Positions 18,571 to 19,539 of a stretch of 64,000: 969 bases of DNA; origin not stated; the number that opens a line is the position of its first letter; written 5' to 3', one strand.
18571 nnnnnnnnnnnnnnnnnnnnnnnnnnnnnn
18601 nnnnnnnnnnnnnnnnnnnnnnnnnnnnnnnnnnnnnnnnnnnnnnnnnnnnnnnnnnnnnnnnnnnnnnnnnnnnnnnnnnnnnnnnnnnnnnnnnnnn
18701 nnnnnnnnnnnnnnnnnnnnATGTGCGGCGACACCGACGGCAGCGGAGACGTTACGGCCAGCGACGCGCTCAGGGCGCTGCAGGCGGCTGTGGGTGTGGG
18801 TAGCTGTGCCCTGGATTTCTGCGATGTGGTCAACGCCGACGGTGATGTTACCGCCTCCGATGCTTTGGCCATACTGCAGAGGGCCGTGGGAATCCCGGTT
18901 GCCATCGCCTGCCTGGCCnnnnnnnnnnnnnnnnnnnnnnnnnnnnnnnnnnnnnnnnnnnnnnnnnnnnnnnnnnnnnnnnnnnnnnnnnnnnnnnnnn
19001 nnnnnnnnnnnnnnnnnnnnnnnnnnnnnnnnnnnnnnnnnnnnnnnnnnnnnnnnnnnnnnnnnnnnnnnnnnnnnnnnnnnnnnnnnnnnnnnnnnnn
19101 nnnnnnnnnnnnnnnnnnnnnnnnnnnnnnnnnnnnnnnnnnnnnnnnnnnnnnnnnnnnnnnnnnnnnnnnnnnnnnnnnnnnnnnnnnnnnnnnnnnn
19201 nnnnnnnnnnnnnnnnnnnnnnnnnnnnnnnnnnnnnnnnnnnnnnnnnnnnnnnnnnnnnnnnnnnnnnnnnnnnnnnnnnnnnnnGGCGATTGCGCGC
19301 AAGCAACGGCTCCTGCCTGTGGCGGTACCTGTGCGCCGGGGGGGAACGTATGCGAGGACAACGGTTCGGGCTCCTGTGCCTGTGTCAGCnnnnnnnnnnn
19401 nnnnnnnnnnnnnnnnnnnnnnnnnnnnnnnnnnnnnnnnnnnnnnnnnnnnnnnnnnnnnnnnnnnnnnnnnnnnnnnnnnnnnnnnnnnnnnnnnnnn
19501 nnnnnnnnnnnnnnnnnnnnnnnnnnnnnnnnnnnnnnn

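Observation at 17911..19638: Secreted protein combining dockerin-like Ca-binding repeats with six tandem cysteine-rich modules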

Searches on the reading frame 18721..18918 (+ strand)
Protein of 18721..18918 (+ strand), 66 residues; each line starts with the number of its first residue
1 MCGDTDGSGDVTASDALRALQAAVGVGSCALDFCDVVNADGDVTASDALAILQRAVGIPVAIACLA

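Call 12: search_protein_families(library=pfam, alignment_id=A1, max_evalue=1)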
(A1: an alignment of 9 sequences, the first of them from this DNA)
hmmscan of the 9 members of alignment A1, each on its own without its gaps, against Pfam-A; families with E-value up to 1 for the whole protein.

A. member 1, seq(66 aa): 3 families
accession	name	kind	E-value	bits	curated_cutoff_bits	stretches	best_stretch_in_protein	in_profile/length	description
PF00404.24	Dockerin_1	-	0.00011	22.7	22.9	1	3-51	2-52/57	Dockerin type I domain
PF13405.12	EF-hand_6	-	0.01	16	25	1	4-21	10-27/30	EF-hand domain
PF17194.10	AbiEi_3_N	-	0.2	12.1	26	0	39-65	53-79/93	Transcriptional regulator, AbiEi antitoxin N-terminal domain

B. families by the number of members that match (of 9 scanned): 11 families
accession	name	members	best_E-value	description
PF00404.24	Dockerin_1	8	1.9e-08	Dockerin type I domain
PF13405.12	EF-hand_6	6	8.4e-05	EF-hand domain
PF00036.39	EF-hand_1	4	0.0013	EF hand domain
PF13202.12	EF-hand_5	3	0.0047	EF hand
PF14658.12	EF-hand_9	3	0.035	EF-hand domain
PF13499.12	EF-hand_7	2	0.032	EF-hand domain pair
PF13833.12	EF-hand_8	2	0.14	EF-hand domain pair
PF13296.11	T6SS_Vgr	1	0.0013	Putative type VI secretion system Rhs element Vgr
PF19698.5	DUF6197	1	0.032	Family of unknown function (DUF6197)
PF03990.20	DUF348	1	0.19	G5-linked-Ubiquitin-like domain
PF17194.10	AbiEi_3_N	1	0.2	Transcriptional regulator, AbiEi antitoxin N-terminal domain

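Call 13: search_solved_structures(query=A1, max_evalue=1, show_alignments=3)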
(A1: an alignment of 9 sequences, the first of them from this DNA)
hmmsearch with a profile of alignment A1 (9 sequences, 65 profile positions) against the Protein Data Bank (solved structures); distinct sequences matched with E-value up to 1: 13.
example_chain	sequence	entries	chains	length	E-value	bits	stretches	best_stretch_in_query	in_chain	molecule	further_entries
2ccl_B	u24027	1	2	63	0.0015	21.6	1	3-48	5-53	ENDO-1,4-BETA-XYLANASE Y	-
1ohz_B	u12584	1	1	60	0.007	19.5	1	3-48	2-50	ENDO-1,4-BETA-XYLANASE Y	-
2mte_A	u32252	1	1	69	0.0092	19.1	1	3-52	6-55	Cellulose 1,4-beta-cellobiosidase (reducing end) CelS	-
1daq_A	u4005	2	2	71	0.0098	19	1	3-52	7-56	ENDOGLUCANASE SS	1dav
5m2s_B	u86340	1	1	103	0.019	18.1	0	35-51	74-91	Doc8: Type I dockerin repeat domain from family 9 glycoside hydrolase WP_009982745[Ruminoc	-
4fl4_A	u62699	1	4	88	0.11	15.7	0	3-47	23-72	Glycoside hydrolase family 9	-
4uyp_B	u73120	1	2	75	0.13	15.4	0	35-52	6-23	Cellulosomal scaffoldin adaptor protein B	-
4uyq_B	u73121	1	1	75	0.13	15.4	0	34-53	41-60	Cellulosomal scaffoldin adaptor protein B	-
3ul4_B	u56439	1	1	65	0.19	14.9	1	29-54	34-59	Cellulosome enzyme, dockerin type I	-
4jwq_A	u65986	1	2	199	0.55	13.4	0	26-47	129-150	Calcium-dependent protein kinase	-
3k21_A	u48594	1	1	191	0.57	13.4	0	26-47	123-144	Calcium-dependent protein kinase 3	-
3o4y_A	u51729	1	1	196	0.61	13.3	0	26-47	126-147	Calcium-dependent protein kinase 3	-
8ajy_B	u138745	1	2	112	0.84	12.8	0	34-52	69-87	Dockerin from ScaH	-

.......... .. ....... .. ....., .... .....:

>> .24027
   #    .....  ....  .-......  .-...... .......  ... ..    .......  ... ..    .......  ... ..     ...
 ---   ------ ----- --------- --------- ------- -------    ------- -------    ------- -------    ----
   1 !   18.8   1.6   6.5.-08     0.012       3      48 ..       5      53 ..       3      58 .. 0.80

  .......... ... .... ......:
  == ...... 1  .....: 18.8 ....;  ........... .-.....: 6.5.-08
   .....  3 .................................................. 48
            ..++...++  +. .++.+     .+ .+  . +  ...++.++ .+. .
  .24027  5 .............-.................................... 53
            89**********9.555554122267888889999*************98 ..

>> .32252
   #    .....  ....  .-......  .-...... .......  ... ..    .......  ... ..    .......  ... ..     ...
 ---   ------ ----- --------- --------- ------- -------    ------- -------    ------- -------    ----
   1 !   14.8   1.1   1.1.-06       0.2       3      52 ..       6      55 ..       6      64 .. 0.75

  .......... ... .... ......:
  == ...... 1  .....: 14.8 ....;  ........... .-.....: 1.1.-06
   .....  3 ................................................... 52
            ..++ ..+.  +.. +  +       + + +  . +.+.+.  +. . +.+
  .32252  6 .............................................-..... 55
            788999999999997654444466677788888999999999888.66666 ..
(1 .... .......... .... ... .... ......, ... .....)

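Call 75: search_protein_families(library=pfam, alignment_id=A8, max_evalue=0.01)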
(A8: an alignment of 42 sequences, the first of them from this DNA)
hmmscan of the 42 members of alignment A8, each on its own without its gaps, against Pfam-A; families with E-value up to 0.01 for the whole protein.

A. member 1, seq(66 aa): 1 family
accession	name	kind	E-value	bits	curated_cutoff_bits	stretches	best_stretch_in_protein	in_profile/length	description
PF00404.24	Dockerin_1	-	0.00011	22.7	22.9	1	3-51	2-52/57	Dockerin type I domain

B. families by the number of members that match (of 42 scanned): 7 families
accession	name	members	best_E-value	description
PF00404.24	Dockerin_1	28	1.4e-12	Dockerin type I domain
PF13405.12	EF-hand_6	9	8.4e-05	EF-hand domain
PF00036.39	EF-hand_1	4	0.00092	EF hand domain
PF13202.12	EF-hand_5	2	0.00017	EF hand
PF13499.12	EF-hand_7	2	0.0019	EF-hand domain pair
PF14658.12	EF-hand_9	2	0.0029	EF-hand domain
PF13296.11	T6SS_Vgr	1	0.0013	Putative type VI secretion system Rhs element Vgr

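Call 76: search_solved_structures(query=A8, max_evalue=1, show_alignments=2)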
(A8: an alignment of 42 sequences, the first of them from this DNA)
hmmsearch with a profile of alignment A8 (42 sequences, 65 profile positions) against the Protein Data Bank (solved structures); distinct sequences matched with E-value up to 1: 14.
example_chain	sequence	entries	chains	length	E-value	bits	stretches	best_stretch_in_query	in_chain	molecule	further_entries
2ccl_B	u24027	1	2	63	0.0044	20.1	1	3-50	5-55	ENDO-1,4-BETA-XYLANASE Y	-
1ohz_B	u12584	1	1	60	0.012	18.7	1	3-50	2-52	ENDO-1,4-BETA-XYLANASE Y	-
4uyq_B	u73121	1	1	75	0.023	17.7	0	34-56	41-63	Cellulosomal scaffoldin adaptor protein B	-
4uyp_B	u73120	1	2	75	0.024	17.7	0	35-56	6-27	Cellulosomal scaffoldin adaptor protein B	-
8ajy_B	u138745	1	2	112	0.054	16.5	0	34-52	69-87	Dockerin from ScaH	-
2mte_A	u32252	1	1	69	0.071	16.2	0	34-50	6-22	Cellulose 1,4-beta-cellobiosidase (reducing end) CelS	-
1daq_A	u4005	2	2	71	0.077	16.1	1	3-46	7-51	ENDOGLUCANASE SS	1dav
4fl4_A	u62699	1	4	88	0.35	14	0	3-48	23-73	Glycoside hydrolase family 9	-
3ul4_B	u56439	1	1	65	0.5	13.5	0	30-54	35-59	Cellulosome enzyme, dockerin type I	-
5m2s_B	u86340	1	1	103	0.56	13.3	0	3-21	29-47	Doc8: Type I dockerin repeat domain from family 9 glycoside hydrolase WP_009982745[Ruminoc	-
7mc5_A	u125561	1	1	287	0.7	13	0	31-59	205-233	Proofreading exoribonuclease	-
9fw2_B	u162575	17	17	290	0.72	13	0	31-59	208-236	Guanine-N7 methyltransferase nsp14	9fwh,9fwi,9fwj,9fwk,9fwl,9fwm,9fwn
7mc6_A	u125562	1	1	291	0.73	12.9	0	31-59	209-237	Proofreading exoribonuclease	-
7diy_B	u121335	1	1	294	0.75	12.9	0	31-59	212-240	nsp14-ExoN protein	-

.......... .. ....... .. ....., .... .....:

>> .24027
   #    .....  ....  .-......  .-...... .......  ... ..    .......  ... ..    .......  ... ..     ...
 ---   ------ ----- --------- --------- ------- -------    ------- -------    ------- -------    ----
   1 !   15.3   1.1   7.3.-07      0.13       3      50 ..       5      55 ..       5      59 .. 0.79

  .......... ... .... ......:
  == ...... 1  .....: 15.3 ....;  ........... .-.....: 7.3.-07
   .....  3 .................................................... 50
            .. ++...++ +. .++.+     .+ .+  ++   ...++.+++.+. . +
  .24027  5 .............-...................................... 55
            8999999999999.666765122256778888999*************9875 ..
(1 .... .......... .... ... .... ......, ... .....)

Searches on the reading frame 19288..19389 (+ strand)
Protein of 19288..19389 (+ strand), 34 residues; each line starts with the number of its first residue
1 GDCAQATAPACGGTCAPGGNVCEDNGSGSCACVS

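Call 62: search_solved_structures(query=A7, max_evalue=10, show_alignments=3)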
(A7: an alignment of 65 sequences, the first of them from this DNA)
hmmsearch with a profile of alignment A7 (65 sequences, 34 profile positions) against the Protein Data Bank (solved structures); distinct sequences matched with E-value up to 10: 10.
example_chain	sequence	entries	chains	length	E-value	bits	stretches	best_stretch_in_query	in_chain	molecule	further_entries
8v2u_A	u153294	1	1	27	0.018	18.4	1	15-31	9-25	Kartesh 2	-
8v2m_A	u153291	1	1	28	0.02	18.3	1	15-31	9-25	Kartesh 2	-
5fwj_A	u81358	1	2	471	0.24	14.8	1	14-33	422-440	HISTONE DEMETHYLASE JARID1C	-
9yio_B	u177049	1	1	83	0.73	13.2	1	14-33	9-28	PvRipr EGF7-8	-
6pol_B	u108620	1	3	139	1.5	12.2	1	15-34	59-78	Protein kinase C-binding protein NELL1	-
2lkb_A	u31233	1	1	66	2.1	11.8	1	2-33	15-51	Neurotoxin MeuNaTx-5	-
6kez_M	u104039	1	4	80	3.1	11.2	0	16-31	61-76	Calvin cycle protein CP12-2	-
3qv1_G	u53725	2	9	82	3.4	11.1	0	16-31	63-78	CP12 protein | Photosyntetic glyceraldehyde-3-phosphate dehydrogenase (a4 isoform)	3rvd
2lj9_A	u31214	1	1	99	5.8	10.4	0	16-31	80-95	CP12 domain-containing protein 2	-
4bmf_A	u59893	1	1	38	6.5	10.2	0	2-30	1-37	ENDOGLUCANASE EG-1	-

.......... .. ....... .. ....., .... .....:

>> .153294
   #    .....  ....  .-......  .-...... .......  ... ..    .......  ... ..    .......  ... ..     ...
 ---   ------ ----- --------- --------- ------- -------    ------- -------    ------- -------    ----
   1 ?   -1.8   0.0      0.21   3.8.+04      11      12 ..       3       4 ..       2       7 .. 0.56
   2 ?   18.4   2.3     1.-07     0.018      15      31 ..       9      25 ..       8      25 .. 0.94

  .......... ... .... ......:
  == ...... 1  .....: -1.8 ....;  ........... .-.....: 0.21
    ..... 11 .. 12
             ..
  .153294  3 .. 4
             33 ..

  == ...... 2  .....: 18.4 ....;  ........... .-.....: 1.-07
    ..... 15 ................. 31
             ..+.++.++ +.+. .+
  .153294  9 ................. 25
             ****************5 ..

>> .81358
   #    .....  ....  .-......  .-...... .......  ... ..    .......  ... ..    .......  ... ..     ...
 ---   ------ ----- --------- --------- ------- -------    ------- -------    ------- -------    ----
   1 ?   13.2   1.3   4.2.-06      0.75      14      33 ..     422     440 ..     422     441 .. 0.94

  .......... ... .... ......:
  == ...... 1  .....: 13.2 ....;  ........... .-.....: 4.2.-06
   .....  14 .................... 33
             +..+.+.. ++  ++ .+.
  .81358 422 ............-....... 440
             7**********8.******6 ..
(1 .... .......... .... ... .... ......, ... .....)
